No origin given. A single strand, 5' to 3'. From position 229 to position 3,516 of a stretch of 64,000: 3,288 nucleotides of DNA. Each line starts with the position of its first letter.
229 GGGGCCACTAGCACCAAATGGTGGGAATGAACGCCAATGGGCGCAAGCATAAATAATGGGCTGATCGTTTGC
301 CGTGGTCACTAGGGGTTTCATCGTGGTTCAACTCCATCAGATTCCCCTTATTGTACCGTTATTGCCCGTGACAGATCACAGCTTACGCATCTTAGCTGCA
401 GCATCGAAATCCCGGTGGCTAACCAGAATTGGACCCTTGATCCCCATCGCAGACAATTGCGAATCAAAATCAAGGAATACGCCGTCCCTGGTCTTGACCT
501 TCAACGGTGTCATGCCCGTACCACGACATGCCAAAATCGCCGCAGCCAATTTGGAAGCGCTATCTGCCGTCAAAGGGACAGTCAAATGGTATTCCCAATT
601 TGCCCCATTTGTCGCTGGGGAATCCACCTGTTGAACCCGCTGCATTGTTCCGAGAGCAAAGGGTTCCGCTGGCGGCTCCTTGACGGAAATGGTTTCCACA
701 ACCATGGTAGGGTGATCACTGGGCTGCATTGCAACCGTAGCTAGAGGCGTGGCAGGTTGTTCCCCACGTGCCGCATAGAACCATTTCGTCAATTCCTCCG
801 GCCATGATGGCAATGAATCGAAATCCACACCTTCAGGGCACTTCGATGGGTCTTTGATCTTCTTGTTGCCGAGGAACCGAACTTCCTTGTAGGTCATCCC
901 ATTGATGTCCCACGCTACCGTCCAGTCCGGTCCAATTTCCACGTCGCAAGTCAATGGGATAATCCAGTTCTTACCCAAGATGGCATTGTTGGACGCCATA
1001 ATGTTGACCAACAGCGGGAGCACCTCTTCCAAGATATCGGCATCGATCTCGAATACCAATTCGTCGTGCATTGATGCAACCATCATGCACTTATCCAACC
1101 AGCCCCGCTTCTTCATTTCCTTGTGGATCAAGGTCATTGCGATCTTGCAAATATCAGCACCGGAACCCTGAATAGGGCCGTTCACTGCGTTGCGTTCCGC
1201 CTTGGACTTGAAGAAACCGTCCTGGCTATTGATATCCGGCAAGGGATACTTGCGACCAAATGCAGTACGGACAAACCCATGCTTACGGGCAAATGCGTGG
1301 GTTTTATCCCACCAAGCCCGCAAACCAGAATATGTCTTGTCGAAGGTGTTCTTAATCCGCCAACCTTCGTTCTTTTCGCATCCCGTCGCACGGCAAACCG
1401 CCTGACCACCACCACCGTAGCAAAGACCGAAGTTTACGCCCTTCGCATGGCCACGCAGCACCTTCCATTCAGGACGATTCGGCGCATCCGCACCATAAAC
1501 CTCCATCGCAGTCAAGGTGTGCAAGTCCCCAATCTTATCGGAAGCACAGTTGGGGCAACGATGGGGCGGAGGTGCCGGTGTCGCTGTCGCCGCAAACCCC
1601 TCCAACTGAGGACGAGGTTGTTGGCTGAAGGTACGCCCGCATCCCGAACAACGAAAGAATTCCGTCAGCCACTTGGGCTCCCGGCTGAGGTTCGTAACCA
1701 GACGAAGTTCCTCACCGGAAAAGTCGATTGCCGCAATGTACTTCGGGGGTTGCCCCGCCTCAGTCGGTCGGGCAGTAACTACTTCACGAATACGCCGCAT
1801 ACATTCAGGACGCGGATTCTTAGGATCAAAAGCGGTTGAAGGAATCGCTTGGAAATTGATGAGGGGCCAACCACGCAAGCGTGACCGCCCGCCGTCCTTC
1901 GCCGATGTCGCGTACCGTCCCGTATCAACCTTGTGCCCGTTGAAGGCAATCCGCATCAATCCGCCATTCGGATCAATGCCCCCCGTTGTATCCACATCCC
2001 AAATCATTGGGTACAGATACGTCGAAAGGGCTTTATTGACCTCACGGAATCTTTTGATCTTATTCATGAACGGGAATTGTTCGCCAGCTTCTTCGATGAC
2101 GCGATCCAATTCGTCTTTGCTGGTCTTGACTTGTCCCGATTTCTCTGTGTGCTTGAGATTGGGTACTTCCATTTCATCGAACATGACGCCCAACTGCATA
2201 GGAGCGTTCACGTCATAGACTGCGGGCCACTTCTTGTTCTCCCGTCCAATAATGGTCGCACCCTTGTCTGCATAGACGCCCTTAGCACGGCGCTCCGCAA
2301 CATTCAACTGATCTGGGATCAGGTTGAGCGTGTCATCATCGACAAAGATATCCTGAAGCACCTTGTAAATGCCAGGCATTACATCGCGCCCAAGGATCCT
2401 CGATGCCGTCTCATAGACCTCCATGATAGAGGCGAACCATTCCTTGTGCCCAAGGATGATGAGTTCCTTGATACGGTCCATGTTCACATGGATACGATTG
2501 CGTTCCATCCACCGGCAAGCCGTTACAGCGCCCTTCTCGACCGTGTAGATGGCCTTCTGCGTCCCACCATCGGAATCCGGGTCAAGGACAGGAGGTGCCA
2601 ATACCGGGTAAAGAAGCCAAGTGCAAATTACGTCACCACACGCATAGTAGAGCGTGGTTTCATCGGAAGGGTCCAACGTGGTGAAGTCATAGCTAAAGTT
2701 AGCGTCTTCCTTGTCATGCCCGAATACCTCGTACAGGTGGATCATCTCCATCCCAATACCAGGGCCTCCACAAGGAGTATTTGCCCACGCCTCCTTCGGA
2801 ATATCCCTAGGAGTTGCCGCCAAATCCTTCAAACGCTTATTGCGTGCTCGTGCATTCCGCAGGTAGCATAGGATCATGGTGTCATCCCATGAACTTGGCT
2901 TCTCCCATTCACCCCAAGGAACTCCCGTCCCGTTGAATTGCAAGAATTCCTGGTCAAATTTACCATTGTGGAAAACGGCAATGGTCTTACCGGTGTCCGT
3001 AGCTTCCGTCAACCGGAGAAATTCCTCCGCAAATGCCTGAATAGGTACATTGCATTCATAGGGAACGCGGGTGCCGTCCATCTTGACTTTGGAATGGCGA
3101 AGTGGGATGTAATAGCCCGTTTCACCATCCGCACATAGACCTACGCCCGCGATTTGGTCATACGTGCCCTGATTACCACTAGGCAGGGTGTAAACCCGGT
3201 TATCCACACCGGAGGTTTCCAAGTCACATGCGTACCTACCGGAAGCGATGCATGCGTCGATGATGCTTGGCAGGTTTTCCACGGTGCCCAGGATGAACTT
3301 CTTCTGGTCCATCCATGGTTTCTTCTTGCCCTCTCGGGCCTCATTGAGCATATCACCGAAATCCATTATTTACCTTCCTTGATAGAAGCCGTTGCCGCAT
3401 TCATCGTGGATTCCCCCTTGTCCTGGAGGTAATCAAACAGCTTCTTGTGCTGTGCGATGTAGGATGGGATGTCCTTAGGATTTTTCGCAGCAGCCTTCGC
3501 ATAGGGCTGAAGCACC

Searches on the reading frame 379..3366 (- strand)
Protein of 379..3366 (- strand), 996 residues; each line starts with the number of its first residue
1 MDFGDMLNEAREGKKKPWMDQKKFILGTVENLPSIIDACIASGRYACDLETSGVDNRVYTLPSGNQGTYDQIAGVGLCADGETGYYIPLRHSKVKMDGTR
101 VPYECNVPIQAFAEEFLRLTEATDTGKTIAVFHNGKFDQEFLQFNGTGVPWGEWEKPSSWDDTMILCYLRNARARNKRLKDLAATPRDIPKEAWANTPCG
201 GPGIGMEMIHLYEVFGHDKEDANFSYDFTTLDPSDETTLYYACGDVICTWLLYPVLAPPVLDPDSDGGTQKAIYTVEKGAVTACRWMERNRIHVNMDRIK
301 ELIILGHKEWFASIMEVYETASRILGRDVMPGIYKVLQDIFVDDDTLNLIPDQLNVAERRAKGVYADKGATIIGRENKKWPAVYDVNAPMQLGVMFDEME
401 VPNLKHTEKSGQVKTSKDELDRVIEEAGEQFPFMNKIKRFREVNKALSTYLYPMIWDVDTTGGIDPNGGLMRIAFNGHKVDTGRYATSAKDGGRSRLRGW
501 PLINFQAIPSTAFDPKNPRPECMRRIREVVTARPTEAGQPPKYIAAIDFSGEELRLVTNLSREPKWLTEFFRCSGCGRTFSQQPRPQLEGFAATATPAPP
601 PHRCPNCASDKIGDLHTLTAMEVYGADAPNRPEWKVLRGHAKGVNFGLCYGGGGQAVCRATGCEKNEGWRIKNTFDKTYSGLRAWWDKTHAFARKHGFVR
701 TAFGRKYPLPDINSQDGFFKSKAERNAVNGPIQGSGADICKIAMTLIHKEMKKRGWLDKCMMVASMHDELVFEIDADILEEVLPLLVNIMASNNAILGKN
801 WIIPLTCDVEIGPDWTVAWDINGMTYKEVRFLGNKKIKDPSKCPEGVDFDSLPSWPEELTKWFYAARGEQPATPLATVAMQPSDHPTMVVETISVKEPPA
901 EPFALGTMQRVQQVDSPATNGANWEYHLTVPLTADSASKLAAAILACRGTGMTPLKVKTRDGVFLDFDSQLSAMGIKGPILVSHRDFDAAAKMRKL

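Call 39: search_protein_families(library=pfam, proteins=[window:379-3366:-], max_evalue=0.001)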
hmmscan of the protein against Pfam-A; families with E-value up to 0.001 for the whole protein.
window:379-3366:- (996 aa): 1 family
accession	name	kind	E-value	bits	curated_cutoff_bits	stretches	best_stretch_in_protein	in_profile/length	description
PF00476.26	DNA_pol_A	-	1.1e-60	206.1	34.3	1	385-816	31-380/381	DNA polymerase family A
